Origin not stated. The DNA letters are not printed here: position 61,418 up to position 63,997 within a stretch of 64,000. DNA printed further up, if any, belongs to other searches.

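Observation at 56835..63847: Four-gene cell-envelope module of unrecognised function spanning inner membrane, outer membrane and peptidoglycan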

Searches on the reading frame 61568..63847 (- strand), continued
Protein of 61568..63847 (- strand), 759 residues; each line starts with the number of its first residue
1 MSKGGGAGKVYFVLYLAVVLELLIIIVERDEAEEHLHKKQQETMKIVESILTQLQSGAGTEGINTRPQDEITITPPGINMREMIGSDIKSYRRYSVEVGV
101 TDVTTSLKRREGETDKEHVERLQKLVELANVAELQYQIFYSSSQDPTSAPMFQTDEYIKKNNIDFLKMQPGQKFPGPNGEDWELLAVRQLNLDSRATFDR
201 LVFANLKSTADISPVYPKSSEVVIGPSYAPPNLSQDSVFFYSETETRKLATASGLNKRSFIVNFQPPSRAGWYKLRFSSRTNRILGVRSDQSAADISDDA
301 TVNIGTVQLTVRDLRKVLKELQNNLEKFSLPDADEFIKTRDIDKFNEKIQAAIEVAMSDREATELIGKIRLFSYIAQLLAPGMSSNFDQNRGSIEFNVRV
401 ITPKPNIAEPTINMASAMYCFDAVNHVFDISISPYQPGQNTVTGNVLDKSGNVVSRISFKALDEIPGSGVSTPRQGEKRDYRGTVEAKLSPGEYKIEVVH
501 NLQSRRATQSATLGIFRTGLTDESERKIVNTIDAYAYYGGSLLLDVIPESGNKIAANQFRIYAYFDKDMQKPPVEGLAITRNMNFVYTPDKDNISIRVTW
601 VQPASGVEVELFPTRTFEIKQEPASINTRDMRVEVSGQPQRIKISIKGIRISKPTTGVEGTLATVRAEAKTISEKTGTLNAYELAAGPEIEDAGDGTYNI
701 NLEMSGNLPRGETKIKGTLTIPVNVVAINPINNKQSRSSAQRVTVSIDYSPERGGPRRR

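Call 33: find_related_loci(query=A1, collection=genome_contigs, flank=8000)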
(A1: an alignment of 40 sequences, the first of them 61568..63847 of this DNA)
Query A1 (759 aa) in genome_contigs; peptide patterns used: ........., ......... (x = any residue, [..] = any of these).
273 stretches matched a pattern; 258 encode a relative of the query (tblastn E <= 1e-3); the best 80 are kept; 80 distinct loci.
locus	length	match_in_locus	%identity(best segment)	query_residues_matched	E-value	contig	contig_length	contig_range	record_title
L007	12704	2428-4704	97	1-759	0e+0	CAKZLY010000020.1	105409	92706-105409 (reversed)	MAG TPA_asm: uncultured Ignavibacteria bacterium isolate SRR5214706_bin.14_CONCOCT_v1.1_MAG genome assembly, contig: ERZ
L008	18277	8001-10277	97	1-759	0e+0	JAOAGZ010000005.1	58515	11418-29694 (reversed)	MAG: Ignavibacteria bacterium isolate SKW44 NODE_5_length_58515_cov_5.689243, whole genome shotgun sequence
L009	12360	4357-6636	84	1-759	0e+0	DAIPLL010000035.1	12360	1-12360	MAG TPA_asm: Candidatus Kapaibacterium sp. isolate CTOTU27326 NODE_54_length_12360_cov_35.391467, whole genome shotgun s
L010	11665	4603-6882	67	1-759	0e+0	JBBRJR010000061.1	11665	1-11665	MAG: Candidatus Kapaibacterium sp. isolate Co_metawrap_2877 Cmw_2877_k141_17989828_length_11665_cov_8.9972, whole genome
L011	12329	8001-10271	57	1-752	0e+0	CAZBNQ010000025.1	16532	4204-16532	MAG TPA_asm: uncultured Hyphomicrobiales bacterium isolate SRP216815_co1_235 genome assembly, contig: NODE_4239_length_1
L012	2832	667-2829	58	1-721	0e+0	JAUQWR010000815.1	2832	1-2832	MAG: Candidatus Kapaibacterium sp. isolate BIN8 contig_325136, whole genome shotgun sequence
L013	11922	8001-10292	53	1-759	0e+0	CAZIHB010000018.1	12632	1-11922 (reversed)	MAG TPA_asm: uncultured Hyphomicrobiales bacterium isolate SRP216815_co1_109 genome assembly, contig: NODE_6442_length_1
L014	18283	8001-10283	52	1-759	0e+0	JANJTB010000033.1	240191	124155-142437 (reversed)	MAG: bacterium isolate RX1_metabat.bin.17 RX1_k141_557339, whole genome shotgun sequence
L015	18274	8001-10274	53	1-759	0e+0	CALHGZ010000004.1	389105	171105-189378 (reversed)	MAG: Candidatus Kapabacteria bacterium isolate N1_Bin_METABAT__253_1 genome assembly, contig: c_000002896452, whole geno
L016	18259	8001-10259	50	1-752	0e+0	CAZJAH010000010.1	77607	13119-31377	MAG TPA_asm: uncultured Hyphomicrobiales bacterium isolate SRP252850_co1_147 genome assembly, contig: NODE_328_length_77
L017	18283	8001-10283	52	1-759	0e+0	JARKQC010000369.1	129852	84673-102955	MAG: Bacteroidota bacterium isolate Reactor_maxbin.046 k141_954196, whole genome shotgun sequence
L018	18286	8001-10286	52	1-759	0e+0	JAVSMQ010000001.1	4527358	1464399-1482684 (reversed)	MAG: Candidatus Kapaibacterium sp. isolate NRBC_bin_5 Kapabacteria_MAG, whole genome shotgun sequence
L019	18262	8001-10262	52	1-752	0e+0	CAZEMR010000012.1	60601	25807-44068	MAG TPA_asm: uncultured Hyphomicrobiales bacterium isolate SRP252850_co1_161 genome assembly, contig: NODE_606_length_60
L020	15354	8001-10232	50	7-751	0e+0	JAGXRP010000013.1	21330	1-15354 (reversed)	MAG: Desulfobulbaceae bacterium isolate CROMO_A_116 c_000000141241, whole genome shotgun sequence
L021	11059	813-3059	51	1-753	0e+0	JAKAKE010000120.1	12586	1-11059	MAG: Bacteroidetes bacterium isolate WY4.bin46 NODE_6225_length_12586_cov_2.082270, whole genome shotgun sequence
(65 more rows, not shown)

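Call 35: find_encoding_contigs(protein=P0466, flank=10000, max_places=4)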
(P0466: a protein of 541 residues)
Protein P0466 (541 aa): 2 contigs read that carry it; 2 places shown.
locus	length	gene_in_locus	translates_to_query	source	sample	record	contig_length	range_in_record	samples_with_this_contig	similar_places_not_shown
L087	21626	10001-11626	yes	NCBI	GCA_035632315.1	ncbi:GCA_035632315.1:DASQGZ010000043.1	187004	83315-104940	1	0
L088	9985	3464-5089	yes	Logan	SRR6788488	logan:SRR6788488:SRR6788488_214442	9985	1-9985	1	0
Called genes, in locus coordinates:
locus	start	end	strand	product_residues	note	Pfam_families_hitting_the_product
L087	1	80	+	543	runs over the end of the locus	PF01523:PmbA_TldD_1st, PF19289:PmbA_TldD_3rd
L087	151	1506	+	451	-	PF01523:PmbA_TldD_1st, PF19290:PmbA_TldD_2nd (weak), PF19289:PmbA_TldD_3rd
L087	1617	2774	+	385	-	PF00155:Aminotran_1_2, PF01041:DegT_DnrJ_EryC1 (weak), PF01053:Cys_Met_Meta_PP (weak)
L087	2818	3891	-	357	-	PF21320:WHD_Rv2258c, PF05175:MTS (weak), PF13489:Methyltransf_23, PF13847:Methyltransf_31, PF08241:Methyltransf_11, PF08242:Methyltransf_12, PF13649:Methyltransf_25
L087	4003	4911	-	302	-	PF00165:HTH_AraC (faint), PF12833:HTH_18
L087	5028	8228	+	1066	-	PF01433:Peptidase_M1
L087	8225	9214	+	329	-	PF01408:GFO_IDH_MocA, PF22725:GFO_IDH_MocA_C3, PF02894:GFO_IDH_MocA_C (weak)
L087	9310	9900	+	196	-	PF00677:Lum_binding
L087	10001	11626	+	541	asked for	-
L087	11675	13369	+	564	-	-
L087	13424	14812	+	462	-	-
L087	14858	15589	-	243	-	PF00005:ABC_tran, PF13304:AAA_21 (faint)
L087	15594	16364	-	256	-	PF02405:MlaE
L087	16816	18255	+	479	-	PF00749:tRNA-synt_1c, PF19269:Anticodon_2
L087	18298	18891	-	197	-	PF13328:HD_4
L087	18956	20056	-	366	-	PF01926:MMR_HSR1, PF02421:FeoB_N, PF06071:YchF-GTPase_C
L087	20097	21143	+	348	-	PF00676:E1_dh, PF13292:DXP_synthase_N (weak), PF02775:TPP_enzyme_C (weak)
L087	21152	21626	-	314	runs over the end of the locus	PF00294:PfkB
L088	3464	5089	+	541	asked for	-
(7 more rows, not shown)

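Call 36: find_encoding_contigs(protein=P0433, flank=10000, max_places=4)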
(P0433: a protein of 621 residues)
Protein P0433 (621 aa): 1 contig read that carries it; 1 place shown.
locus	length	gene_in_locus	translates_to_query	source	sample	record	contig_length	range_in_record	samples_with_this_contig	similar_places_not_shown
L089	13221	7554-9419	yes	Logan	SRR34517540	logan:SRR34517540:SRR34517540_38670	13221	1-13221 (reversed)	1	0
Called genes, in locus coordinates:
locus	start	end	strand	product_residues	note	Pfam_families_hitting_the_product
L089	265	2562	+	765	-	PF07719:TPR_2 (faint), PF13428:TPR_14 (faint), PF13525:YfiO (faint), PF00515:TPR_1 (faint), PF13174:TPR_6 (faint), PF13432:TPR_16 (faint), PF13424:TPR_12 (faint), PF13181:TPR_8 (faint)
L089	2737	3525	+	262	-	PF10418:DHODB_Fe-S_bind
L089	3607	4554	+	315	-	PF01180:DHO_dh, PF01207:Dus (weak), PF03060:NMO (weak)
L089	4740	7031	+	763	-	PF00580:UvrD-helicase, PF01443:Viral_helicase1 (faint), PF13245:AAA_19, PF13604:AAA_30 (faint), PF13087:AAA_12 (faint), PF13361:UvrD_C, PF13538:UvrD_C_2, PF21196:PcrA_UvrD_tudor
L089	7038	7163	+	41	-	-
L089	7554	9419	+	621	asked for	-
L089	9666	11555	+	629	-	-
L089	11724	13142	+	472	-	-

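Call 37: find_related_loci(query=P0466, collection=genome_contigs, flank=8000)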
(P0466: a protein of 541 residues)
Query P0466 (541 aa) in genome_contigs; peptide patterns used: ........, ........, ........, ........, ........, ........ (x = any residue, [..] = any of these).
304 stretches matched a pattern; 28 encode a relative of the query (tblastn E <= 1e-3); 27 distinct loci.
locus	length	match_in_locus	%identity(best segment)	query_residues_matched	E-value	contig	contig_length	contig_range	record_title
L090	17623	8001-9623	100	1-541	0e+0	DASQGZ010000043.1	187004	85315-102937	MAG TPA_asm: Candidatus Kapaibacterium sp. isolate SMAG_U11820 k141_436790, whole genome shotgun sequence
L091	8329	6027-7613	67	5-534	0e+0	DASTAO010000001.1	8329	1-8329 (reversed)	MAG TPA_asm: Candidatus Kapaibacterium sp. isolate SMAG_U739 k141_1686968, whole genome shotgun sequence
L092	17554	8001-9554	64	1-523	0e+0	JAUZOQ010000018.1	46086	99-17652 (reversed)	MAG: Bacteroidota bacterium isolate bin140(14d) NELBBIGP_18, whole genome shotgun sequence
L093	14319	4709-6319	63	1-537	0e+0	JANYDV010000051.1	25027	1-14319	MAG: Bacteroidetes bacterium isolate 336R_metabinner_87 336R_k141_406089, whole genome shotgun sequence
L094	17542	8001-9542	63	1-519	0e+0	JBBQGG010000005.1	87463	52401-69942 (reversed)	MAG: Candidatus Kapaibacterium sp. isolate Co_metawrap_972 Cmw_972_k141_8990509_length_87463_cov_10.0000, whole genome s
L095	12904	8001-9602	61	1-536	0e+0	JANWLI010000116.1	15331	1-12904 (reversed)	MAG: Candidatus Kapaibacterium sp. isolate CRAIB_MAG116 c_000000074587, whole genome shotgun sequence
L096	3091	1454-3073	59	1-539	0e+0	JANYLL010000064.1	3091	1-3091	MAG: Ignavibacteriae bacterium isolate GL140_6_metabinner_38 GL140_6_k141_2098592, whole genome shotgun sequence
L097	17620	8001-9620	59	1-539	0e+0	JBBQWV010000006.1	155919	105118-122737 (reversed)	MAG: Candidatus Kapaibacterium sp. isolate Co_metawrap_2078 Cmw_2078_k141_3206536_length_155919_cov_24.9987, whole genom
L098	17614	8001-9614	58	1-537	0e+0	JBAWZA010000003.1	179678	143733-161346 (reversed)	MAG: bacterium isolate ELA103 MAG103_3, whole genome shotgun sequence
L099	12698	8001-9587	50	7-540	3e-153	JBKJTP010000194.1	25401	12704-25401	MAG: Candidatus Kapaibacterium sp. isolate ant_bin.625 k117_28211, whole genome shotgun sequence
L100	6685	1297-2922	50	1-534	1e-151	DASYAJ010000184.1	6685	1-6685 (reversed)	MAG TPA_asm: Candidatus Kapaibacterium sp. isolate SMAG_U4877 k141_3468298, whole genome shotgun sequence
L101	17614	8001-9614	47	1-538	9e-145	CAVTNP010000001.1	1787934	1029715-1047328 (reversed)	MAG: Ignavibacteriota bacterium isolate MFD04780.bin.1.195 genome assembly, contig: contig_13287, whole genome shotgun s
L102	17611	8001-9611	65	1-537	0e+0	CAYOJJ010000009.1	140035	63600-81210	MAG TPA_asm: uncultured Alphaproteobacteria bacterium isolate SRP262948_co1_66 genome assembly, contig: NODE_114_length_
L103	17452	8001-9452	52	1-488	1e-140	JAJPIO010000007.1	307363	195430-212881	MAG: Bacteroidetes bacterium isolate Centralia_MAG_334 k107_24849070, whole genome shotgun sequence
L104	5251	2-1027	54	191-534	5e-112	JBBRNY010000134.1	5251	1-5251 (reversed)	MAG: Candidatus Kapaibacterium sp. isolate La1_metabat2.223 LA1C_B2.223_k141_832873L_5251_cov_10.0027, whole genome shot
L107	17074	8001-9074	25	2-384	3e-21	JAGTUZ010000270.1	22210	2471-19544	MAG: Bacteroidetes bacterium isolate SH-MAG111 SH-MAG111_contig_000270, whole genome shotgun sequence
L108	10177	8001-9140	27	1-397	1e-20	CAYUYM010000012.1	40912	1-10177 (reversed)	MAG TPA_asm: uncultured Chromatiales bacterium isolate SRP220891_co1_215 genome assembly, contig: NODE_1862_length_40912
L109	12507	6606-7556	28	9-336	1e-20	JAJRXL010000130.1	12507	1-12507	MAG: Bacteroidetes bacterium isolate Dive96_bin3.154 k141_975282, whole genome shotgun sequence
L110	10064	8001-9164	24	2-410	2e-18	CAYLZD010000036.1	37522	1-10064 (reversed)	MAG TPA_asm: uncultured Chromatiales bacterium isolate binchicken_co22_119 genome assembly, contig: NODE_1171_length_375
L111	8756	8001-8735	29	9-272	1e-16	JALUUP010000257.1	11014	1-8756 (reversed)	MAG: Bacteroidetes bacterium isolate 128-326_metabat1_scaf2bin.027 128-326_scaffold_2915_c1, whole genome shotgun sequen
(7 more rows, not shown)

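Call 45: search_protein_families(library=padloc, proteins=[window:61568-63847:-], max_evalue=0.01)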
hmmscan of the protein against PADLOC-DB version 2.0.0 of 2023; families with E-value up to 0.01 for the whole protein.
window:61568-63847:- (759 aa): 0 families

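Call 55: find_related_loci(query=P0445, collection=genome_contigs, flank=8000)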
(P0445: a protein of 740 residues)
Query P0445 (740 aa) in genome_contigs; peptide patterns used: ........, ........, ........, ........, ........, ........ (x = any residue, [..] = any of these).
22 stretches matched a pattern; 2 encode a relative of the query (tblastn E <= 1e-3); 2 distinct loci.
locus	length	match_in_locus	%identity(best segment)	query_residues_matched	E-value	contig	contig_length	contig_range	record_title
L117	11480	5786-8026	70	1-740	0e+0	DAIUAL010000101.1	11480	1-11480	MAG TPA_asm: Candidatus Kapaibacterium sp. isolate CTOTU1227 NODE_4228_length_11480_cov_4.850066, whole genome shotgun s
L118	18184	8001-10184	61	10-740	0e+0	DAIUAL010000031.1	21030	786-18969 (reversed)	MAG TPA_asm: Candidatus Kapaibacterium sp. isolate CTOTU1227 NODE_1405_length_21030_cov_5.823647, whole genome shotgun s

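Call 58: search_protein_families(library=pfam, alignment_id=A1, max_evalue=1)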
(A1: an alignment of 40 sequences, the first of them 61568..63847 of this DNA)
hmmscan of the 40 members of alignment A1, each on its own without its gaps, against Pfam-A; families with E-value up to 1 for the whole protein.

A. member 1, window:61568-63847:- (759 aa): 1 family
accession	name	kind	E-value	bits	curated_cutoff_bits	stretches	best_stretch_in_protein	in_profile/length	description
PF02833.19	DHHA2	-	0.16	12.7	27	0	78-126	13-61/126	DHHA2 domain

B. families by the number of members that match (of 40 scanned): 29 families (the first 25 are shown)
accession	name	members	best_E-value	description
PF02833.19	DHHA2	7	0.065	DHHA2 domain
PF02933.23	CDC48_2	4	0.11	Cell division protein 48 (CDC48), domain 2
PF24115.1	DUF7389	2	0.11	Domain of unknown function (DUF7389)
PF17957.7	Big_7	2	0.11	Bacterial Ig domain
PF14071.11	YlbD_coat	2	0.42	Putative coat protein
PF13620.12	CarboxypepD_reg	1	0.0035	Carboxypeptidase regulatory-like domain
PF23755.1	Ig-like_IP5PC_F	1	0.0099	IP5P C-F Ig-like domain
PF22058.2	X25_BaPul_like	1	0.011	Pullulanase X25 domain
PF14738.11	CFAP91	1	0.016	Cilia- and flagella-associated protein 91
PF06148.17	COG2_N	1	0.024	COG2 N-terminal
PF00630.25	Filamin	1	0.026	Filamin/ABP280 repeat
PF09132.16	BmKX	1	0.032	BmKX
PF07146.16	DUF1389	1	0.058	Protein of unknown function (DUF1389)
PF08522.16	BT_3987-like_N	1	0.069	BT_3987-like, N-terminal domain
PF21226.3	MalQ_N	1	0.083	MalQ N-terminal beta sandwich domain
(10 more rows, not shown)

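Call 69: search_protein_families(library=pfam, proteins=[L107:7100-7939:+, L107:7971-9587:+, L107:9254-11707:+, L107:11578-13425:+, L118:7001-7885:+, L110:6912-7943:+, L110:7986-9587:+, L107:4397-5299:+], max_evalue=0.1)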
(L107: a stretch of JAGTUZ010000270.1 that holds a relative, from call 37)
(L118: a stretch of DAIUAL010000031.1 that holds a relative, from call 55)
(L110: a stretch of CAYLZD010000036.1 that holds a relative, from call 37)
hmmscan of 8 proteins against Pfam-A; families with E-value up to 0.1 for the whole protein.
L107:7100-7939:+ (280 aa): 1 family
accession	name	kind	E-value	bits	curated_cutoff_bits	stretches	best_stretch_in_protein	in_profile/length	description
PF01810.24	LysE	-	0.021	14.8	25.6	0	183-241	30-87/193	LysE type translocator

L107:7971-9587:+ (539 aa): 0 families

L107:9254-11707:+ (818 aa): 0 families

L107:11578-13425:+ (616 aa): 0 families

L118:7001-7885:+ (294 aa): 0 families

L110:6912-7943:+ (344 aa): 1 family
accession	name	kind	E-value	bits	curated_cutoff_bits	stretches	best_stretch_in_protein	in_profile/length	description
PF10516.15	SHNi-TPR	-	0.074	13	21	0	322-334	15-27/38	SHNi-TPR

L110:7986-9587:+ (534 aa): 0 families

L107:4397-5299:+ (301 aa): 1 family
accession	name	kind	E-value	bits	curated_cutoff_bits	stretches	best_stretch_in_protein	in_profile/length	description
PF00499.25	Oxidored_q3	-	0.00052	20.2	33.2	1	148-202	43-99/146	NADH-ubiquinone/plastoquinone oxidoreductase chain 6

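Call 72: search_protein_families(library=ncbifam, proteins=[L107:4433-5302:+, L107:5344-6849:+, L107:7112-7942:+, L107:7989-9590:+, L118:7001-7885:+, P0466, L110:6912-7943:+], max_evalue=10)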
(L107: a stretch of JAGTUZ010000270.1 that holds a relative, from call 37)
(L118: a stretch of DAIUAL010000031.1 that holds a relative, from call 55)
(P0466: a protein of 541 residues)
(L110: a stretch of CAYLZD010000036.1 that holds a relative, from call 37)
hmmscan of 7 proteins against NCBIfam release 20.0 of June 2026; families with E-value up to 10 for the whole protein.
L107:4433-5302:+ (289 aa): 2 families
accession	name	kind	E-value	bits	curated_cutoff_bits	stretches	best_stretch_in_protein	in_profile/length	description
TIGR00901.2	2A0125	subfamily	0.0027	16.4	350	1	128-189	139-198/417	AmpG family muropeptide MFS transporter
TIGR02454.1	ECF_T_CbiQ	equivalog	0.044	13.6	111.8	1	137-205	24-97/200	cobalt ECF transporter T component CbiQ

L107:5344-6849:+ (501 aa): 0 families

L107:7112-7942:+ (276 aa): 0 families

L107:7989-9590:+ (533 aa): 2 families
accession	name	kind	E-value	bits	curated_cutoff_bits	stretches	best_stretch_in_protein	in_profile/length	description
NF041895.1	choice_anch_V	domain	0.0089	16.1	42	1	62-150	39-130/150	choice-of-anchor V domain-containing protein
TIGR03769.1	P_ac_wall_RPT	domain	0.011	16.2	30.9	1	286-318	8-41/41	TIGR03769 domain-containing protein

L118:7001-7885:+ (294 aa): 0 families

P0466 (541 aa): 1 family
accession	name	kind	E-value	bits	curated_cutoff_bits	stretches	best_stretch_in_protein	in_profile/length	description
TIGR04134.1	lipo_with_rSAM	hypoth_equivalog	0.14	12.2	39.8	1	84-160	36-108/150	radical SAM-associated putative lipoprotein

L110:6912-7943:+ (344 aa): 0 families

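Call 73: search_solved_structures(query=L107:5344-6849:+, max_evalue=10, show_alignments=3)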
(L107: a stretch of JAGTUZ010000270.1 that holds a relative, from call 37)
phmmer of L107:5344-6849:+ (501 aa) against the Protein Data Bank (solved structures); distinct sequences matched with E-value up to 10: 0.
